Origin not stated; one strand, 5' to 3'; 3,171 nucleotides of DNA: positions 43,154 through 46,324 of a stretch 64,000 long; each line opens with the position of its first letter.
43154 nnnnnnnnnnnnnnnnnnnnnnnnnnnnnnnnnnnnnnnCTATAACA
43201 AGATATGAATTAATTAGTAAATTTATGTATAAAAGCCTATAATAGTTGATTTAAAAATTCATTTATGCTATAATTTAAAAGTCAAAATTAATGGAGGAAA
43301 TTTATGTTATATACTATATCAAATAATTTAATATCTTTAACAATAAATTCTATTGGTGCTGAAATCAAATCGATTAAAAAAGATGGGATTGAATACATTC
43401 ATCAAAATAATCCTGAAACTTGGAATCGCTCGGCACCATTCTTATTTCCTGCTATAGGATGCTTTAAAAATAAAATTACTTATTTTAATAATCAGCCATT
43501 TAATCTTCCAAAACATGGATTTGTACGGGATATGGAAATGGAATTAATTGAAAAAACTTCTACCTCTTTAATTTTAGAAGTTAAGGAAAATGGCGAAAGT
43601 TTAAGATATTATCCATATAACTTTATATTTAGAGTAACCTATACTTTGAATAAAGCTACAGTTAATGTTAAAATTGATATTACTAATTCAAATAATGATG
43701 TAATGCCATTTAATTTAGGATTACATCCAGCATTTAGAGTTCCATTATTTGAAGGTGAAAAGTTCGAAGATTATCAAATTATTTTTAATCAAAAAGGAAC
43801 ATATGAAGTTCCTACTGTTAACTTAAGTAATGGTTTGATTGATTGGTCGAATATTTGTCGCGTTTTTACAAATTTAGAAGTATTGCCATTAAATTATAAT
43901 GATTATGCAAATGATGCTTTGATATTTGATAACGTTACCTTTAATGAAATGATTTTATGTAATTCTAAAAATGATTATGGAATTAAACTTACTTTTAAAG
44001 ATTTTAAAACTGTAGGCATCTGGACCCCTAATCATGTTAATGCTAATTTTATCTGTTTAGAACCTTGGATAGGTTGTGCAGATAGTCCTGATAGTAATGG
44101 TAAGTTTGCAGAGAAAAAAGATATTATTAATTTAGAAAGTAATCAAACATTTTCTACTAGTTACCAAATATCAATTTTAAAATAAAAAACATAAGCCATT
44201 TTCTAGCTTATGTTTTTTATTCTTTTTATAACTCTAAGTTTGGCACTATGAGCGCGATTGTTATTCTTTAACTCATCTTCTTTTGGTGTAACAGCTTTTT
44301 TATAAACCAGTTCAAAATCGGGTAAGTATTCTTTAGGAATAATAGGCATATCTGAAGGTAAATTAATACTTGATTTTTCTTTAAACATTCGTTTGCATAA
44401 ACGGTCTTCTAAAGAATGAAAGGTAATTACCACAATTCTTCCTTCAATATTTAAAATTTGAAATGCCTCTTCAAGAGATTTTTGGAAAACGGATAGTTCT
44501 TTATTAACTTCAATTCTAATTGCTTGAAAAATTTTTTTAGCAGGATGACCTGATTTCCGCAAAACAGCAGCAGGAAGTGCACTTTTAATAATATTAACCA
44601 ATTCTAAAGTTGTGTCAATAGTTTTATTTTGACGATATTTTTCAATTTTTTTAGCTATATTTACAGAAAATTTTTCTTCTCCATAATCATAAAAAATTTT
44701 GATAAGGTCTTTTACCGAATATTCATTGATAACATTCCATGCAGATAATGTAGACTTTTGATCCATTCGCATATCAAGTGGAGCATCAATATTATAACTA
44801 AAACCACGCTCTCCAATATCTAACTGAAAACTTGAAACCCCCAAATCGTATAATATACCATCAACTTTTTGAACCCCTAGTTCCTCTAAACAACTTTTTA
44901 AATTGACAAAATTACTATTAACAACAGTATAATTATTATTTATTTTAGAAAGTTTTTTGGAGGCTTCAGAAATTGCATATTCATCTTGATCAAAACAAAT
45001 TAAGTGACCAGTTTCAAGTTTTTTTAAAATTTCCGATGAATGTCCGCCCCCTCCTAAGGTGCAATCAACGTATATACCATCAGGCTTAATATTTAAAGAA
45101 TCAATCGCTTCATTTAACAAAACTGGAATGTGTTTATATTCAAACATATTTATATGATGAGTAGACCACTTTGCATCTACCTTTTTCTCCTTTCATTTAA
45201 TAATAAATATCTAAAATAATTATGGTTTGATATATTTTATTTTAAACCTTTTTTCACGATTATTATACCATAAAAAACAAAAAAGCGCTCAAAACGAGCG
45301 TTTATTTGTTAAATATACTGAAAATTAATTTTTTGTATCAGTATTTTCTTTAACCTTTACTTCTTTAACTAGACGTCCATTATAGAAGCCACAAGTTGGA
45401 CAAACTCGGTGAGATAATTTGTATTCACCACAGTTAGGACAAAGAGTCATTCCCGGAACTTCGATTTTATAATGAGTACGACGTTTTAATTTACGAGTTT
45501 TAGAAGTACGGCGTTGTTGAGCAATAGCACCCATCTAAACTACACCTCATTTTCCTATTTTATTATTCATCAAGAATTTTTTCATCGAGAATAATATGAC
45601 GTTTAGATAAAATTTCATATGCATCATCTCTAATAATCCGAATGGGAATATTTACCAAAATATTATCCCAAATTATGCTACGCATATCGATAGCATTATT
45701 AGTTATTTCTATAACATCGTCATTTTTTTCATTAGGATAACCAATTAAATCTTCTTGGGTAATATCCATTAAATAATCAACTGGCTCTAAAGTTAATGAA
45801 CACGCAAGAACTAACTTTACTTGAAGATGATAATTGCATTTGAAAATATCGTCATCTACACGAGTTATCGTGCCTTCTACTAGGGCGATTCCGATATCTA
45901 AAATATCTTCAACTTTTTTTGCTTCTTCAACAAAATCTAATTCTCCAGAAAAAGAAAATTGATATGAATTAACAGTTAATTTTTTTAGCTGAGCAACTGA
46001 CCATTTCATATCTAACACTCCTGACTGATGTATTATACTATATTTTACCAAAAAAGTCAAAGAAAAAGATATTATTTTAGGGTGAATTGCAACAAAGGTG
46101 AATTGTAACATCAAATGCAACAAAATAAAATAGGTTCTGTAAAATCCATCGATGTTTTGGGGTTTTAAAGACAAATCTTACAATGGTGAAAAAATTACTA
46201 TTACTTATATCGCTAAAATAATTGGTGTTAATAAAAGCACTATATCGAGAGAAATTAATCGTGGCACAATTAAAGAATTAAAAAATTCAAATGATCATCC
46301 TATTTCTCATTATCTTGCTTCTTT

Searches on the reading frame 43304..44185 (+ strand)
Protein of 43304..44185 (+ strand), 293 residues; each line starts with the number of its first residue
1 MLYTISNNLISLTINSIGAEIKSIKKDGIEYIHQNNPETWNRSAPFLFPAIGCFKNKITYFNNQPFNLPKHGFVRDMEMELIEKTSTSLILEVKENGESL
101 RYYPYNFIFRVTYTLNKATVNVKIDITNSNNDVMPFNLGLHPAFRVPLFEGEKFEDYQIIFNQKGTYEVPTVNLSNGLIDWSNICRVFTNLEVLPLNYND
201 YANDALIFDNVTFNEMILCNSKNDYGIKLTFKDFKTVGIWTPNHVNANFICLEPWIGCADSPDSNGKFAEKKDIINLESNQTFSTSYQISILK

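Call 59: search_protein_families(library=pfam, proteins=[window:43304-44185:+], max_evalue=0.00001)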
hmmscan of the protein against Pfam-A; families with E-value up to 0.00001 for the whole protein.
window:43304-44185:+ (293 aa): 1 family
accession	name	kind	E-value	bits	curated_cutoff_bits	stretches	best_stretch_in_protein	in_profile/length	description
PF01263.26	Aldose_epim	-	2.1e-27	96.7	27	1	2-254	2-269/299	Aldose 1-epimerase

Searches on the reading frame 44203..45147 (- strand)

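Call 59: search_protein_families(library=pfam, proteins=[window:44203-45147:-], max_evalue=0.00001)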
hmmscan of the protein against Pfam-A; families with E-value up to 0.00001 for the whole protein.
window:44203-45147:- (314 aa): 1 family
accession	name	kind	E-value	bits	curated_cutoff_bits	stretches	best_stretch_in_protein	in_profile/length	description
PF01795.25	Methyltransf_5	-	2.1e-124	415.5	27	1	4-309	2-308/309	MraW methylase family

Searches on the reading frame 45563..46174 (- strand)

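Call 60: search_protein_families(library=pfam, proteins=[window:45563-46174:-], max_evalue=0.00001)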
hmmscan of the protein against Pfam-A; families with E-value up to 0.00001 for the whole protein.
window:45563-46174:- (203 aa): 1 family
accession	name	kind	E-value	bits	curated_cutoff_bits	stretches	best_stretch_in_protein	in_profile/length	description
PF02620.22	YceD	-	5.1e-09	36.7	33.2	1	114-185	2-82/119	Large ribosomal RNA subunit accumulation protein YceD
